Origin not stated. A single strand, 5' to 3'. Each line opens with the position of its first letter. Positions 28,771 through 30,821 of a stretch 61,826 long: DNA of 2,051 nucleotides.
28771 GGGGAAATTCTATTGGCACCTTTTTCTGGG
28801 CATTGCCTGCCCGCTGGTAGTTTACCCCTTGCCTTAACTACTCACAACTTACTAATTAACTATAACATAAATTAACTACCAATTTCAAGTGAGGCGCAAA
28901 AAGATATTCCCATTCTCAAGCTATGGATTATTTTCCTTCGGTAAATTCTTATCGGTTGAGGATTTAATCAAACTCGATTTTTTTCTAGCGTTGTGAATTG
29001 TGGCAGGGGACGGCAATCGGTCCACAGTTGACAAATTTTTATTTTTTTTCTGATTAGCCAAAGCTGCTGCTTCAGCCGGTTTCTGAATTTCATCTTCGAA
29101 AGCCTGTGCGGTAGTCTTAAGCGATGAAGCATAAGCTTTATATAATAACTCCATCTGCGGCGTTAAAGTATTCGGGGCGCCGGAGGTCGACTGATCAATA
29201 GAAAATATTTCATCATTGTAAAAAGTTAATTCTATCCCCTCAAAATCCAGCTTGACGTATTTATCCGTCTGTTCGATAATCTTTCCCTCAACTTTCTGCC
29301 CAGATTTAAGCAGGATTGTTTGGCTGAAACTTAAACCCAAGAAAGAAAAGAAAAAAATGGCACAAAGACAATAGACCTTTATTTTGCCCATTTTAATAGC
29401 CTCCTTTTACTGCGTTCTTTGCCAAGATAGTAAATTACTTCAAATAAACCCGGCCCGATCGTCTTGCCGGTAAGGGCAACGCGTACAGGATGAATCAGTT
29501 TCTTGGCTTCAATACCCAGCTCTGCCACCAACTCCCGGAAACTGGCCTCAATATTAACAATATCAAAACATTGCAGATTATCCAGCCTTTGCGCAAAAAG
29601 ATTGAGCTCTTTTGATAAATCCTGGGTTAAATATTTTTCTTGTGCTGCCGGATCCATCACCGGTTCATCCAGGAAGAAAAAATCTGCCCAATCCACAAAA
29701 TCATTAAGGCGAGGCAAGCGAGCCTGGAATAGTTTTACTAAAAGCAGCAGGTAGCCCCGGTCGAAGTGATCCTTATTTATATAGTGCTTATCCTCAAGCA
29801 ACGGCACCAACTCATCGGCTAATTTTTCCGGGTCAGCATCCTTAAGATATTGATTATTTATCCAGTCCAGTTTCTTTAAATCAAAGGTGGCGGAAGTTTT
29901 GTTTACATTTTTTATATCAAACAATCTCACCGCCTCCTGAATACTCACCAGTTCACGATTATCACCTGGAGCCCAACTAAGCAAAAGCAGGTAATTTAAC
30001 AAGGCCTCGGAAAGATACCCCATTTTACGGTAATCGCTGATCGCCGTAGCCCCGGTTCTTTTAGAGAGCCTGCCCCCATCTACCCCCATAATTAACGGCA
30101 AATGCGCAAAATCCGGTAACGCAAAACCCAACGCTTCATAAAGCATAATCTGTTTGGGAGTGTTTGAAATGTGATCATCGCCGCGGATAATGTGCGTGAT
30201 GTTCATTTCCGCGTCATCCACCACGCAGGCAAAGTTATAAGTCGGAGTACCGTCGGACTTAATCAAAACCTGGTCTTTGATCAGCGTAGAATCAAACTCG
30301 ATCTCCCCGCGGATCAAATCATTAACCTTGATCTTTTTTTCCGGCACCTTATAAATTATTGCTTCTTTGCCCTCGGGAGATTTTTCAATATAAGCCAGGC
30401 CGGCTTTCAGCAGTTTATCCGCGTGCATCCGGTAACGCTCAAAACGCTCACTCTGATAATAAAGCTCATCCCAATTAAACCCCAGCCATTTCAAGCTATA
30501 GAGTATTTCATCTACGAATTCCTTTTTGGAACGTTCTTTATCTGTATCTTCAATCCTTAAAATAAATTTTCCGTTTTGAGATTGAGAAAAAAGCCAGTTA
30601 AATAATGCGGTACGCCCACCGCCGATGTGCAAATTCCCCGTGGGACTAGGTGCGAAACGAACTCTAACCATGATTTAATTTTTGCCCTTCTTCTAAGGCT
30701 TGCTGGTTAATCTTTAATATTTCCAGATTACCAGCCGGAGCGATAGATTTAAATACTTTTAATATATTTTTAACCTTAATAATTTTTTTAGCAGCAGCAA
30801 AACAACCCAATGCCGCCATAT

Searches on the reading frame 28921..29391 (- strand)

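Call 4: search_protein_families(library=pfam, proteins=[window:28921-29391:-], max_evalue=0.01)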
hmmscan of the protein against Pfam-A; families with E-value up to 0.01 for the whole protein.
window:28921-29391:- (156 aa): 0 families

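Call 6: search_protein_families(library=ncbifam, proteins=[window:28921-29391:-], max_evalue=0.01)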
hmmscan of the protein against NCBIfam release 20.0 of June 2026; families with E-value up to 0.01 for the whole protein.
window:28921-29391:- (156 aa): 5 families
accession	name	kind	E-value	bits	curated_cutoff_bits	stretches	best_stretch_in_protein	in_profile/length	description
NF047433.1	Lepto_7_Nterm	domain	1.7e-12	46.8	43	1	9-66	2-59/63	LA_0442/LA_0875 N-terminal domain-containing protein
NF047503.1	LB_137_fam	subfamily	2.7e-06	26.9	200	1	13-79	2-69/288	LB_137 family protein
NF041881.1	PTPDL_fam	equivalog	5.1e-06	25.8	200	1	14-49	3-38/339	PTPDL family protein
NF047432.1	LA_3334_fam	equivalog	0.0026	17.4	200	1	22-72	3-53/280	LA_3334 family protein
NF047624.1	LIC_13076_fam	equivalog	0.0041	17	110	1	24-56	167-203/214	LIC_13076 family protein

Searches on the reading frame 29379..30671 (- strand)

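Call 4: search_protein_families(library=pfam, proteins=[window:29379-30671:-], max_evalue=0.01)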
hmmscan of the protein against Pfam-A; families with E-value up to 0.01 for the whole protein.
window:29379-30671:- (430 aa): 2 families
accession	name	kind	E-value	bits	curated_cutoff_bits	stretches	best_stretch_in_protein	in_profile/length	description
PF00749.27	tRNA-synt_1c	-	1.1e-89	301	23.4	2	99-270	140-314/314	tRNA synthetases class I (E and Q), catalytic domain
PF19269.4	Anticodon_2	-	2.7e-28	99.6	23.6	1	288-426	6-138/141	Anticodon binding domain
